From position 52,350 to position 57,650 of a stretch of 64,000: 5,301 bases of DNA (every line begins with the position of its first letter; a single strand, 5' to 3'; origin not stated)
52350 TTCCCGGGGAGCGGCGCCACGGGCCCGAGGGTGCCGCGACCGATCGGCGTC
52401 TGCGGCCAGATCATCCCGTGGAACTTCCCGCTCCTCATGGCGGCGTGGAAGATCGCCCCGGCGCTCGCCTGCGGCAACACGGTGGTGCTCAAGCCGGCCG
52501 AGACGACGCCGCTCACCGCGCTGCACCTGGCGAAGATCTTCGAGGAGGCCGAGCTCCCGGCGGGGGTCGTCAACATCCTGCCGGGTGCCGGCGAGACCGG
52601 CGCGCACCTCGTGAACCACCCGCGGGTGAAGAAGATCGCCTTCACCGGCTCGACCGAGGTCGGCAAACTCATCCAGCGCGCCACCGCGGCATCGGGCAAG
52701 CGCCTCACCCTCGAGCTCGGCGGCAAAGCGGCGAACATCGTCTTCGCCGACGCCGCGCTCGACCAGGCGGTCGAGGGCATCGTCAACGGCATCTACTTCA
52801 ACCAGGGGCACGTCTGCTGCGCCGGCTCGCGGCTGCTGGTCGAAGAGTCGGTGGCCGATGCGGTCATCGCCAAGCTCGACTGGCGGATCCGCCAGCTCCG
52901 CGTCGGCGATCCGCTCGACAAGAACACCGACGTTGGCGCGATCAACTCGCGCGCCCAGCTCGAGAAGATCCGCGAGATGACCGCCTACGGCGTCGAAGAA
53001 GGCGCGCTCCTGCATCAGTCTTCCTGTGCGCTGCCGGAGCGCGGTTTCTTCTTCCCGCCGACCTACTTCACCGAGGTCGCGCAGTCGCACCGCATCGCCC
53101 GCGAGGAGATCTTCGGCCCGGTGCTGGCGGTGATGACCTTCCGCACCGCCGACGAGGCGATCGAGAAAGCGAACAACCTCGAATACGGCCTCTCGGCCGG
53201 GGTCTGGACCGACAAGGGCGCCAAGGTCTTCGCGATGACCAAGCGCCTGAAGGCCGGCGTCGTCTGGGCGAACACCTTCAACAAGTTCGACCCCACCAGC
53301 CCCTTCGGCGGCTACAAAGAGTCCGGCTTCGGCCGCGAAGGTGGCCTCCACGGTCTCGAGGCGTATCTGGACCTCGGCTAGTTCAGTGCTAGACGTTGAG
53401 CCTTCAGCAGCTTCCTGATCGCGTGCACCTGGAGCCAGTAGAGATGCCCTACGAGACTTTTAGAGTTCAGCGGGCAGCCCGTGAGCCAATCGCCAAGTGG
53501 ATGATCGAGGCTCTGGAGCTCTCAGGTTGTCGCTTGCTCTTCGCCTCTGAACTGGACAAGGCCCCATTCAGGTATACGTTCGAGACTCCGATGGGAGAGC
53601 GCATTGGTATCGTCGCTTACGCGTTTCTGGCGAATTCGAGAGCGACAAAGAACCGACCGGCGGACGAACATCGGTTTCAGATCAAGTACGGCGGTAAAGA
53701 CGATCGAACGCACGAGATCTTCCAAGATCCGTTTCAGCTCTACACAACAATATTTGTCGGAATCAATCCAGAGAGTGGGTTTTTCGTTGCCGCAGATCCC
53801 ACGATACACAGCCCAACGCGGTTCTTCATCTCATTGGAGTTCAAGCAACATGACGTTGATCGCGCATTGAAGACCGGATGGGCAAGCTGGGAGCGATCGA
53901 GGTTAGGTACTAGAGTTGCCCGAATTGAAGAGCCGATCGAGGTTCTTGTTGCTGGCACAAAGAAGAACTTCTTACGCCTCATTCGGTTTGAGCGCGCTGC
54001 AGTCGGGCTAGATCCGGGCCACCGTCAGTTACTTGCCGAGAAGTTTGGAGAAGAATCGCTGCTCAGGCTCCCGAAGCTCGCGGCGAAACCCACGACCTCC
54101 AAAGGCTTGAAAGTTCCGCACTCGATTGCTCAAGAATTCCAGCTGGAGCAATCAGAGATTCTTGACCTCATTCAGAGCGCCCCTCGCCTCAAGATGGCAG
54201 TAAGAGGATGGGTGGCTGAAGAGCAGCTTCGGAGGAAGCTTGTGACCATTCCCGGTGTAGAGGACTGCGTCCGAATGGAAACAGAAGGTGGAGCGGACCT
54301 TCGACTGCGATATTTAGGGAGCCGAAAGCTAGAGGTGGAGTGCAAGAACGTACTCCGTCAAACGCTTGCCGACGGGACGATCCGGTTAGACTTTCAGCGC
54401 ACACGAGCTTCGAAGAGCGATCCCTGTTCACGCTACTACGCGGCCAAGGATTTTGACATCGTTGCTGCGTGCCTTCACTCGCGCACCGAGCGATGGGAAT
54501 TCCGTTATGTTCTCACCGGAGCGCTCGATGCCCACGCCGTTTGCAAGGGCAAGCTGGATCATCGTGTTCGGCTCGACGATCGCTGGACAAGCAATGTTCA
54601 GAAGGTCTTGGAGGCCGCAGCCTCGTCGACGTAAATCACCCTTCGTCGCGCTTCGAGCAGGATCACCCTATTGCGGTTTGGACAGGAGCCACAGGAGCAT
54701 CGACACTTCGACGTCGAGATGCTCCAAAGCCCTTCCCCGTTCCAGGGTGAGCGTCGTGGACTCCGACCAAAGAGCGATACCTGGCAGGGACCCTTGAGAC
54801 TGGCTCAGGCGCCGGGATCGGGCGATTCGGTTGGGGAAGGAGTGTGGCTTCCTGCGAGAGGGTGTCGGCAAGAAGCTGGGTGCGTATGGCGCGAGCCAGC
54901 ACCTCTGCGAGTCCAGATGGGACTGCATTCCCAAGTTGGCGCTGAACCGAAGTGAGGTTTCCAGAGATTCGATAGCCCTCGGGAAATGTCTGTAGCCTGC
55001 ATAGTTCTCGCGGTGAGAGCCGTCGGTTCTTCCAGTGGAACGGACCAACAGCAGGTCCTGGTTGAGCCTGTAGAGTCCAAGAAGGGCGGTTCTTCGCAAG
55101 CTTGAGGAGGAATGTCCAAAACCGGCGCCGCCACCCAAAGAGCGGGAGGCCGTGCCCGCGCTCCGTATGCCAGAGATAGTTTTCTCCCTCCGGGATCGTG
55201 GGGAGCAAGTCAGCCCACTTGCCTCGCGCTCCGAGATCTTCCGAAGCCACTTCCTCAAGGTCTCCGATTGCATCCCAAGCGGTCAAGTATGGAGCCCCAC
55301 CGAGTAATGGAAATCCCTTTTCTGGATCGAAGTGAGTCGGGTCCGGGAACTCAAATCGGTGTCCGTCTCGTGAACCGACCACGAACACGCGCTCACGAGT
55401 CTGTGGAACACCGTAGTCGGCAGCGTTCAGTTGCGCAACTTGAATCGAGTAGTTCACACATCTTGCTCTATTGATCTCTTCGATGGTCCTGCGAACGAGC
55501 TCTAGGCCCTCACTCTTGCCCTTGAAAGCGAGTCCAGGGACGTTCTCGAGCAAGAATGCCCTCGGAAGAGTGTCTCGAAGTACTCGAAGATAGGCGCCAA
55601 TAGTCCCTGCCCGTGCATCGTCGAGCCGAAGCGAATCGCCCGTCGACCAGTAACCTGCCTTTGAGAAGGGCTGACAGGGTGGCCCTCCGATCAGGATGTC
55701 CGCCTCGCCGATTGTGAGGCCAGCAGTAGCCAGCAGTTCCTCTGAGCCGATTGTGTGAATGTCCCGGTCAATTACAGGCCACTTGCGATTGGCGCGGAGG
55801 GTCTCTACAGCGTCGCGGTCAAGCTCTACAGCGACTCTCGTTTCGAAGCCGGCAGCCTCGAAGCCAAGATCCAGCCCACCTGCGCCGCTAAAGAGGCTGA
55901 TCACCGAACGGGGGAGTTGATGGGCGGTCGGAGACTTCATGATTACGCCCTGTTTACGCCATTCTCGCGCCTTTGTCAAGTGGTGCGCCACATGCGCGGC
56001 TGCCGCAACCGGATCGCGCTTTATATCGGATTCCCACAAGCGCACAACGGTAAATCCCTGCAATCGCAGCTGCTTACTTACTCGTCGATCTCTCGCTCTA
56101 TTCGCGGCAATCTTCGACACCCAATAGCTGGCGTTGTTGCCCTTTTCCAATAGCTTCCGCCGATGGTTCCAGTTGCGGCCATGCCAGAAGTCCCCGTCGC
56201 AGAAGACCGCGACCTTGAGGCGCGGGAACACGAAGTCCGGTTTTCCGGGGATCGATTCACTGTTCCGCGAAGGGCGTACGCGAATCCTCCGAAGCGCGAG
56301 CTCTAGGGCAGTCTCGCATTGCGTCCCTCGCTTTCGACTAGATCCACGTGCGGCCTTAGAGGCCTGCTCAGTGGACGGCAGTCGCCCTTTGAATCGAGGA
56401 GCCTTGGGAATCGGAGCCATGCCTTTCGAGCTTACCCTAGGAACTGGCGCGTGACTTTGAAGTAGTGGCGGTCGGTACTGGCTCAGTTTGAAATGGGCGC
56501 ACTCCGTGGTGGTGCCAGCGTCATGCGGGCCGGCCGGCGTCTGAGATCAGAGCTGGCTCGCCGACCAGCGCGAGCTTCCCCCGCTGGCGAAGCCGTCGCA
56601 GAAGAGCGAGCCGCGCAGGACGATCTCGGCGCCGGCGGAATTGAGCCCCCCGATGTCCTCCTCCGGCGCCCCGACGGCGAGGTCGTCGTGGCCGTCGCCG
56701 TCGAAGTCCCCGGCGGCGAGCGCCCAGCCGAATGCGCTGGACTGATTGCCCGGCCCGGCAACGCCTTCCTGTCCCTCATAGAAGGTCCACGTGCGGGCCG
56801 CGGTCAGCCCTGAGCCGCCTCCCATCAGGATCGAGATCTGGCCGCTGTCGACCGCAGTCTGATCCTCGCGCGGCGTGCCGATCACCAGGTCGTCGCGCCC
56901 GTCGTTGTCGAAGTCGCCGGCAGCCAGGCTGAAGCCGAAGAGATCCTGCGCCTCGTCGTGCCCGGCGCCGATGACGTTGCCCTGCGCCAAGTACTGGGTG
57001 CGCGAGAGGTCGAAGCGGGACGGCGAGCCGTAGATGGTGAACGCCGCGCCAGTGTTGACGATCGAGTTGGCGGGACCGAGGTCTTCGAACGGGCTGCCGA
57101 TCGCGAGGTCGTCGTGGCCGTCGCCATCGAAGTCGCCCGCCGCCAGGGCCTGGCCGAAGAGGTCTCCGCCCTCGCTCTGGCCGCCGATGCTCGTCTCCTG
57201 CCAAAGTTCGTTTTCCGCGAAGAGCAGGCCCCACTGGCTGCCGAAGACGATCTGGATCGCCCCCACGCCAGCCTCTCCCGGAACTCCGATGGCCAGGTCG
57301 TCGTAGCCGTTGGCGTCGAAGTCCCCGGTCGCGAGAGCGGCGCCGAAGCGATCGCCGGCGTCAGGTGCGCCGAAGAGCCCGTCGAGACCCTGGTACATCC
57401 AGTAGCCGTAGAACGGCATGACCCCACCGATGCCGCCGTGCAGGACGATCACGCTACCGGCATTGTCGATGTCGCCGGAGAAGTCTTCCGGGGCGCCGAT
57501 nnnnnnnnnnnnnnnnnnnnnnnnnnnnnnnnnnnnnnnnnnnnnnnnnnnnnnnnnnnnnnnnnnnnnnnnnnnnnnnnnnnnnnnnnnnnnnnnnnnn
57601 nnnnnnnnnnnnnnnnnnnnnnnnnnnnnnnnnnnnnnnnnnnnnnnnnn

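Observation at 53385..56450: Compact lower-GC restriction-modification island inserted between aldehyde dehydrogenase and an FG-GAP gene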

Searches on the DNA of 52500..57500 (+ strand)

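Call 88: search_rna_families(source=window, start=52500, end=57500, threshold=evalue, max_evalue=0.1)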
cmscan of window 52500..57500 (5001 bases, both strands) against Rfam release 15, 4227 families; matches with E-value up to 0.1: 0.
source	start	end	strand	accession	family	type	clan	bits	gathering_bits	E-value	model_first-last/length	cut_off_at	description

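Call 89: search_dna_similar(query=window:53382-56546:+, collection=plasmids, mode=distant, max_rows=10)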
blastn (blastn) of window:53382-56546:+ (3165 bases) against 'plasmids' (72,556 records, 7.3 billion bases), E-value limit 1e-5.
No match.
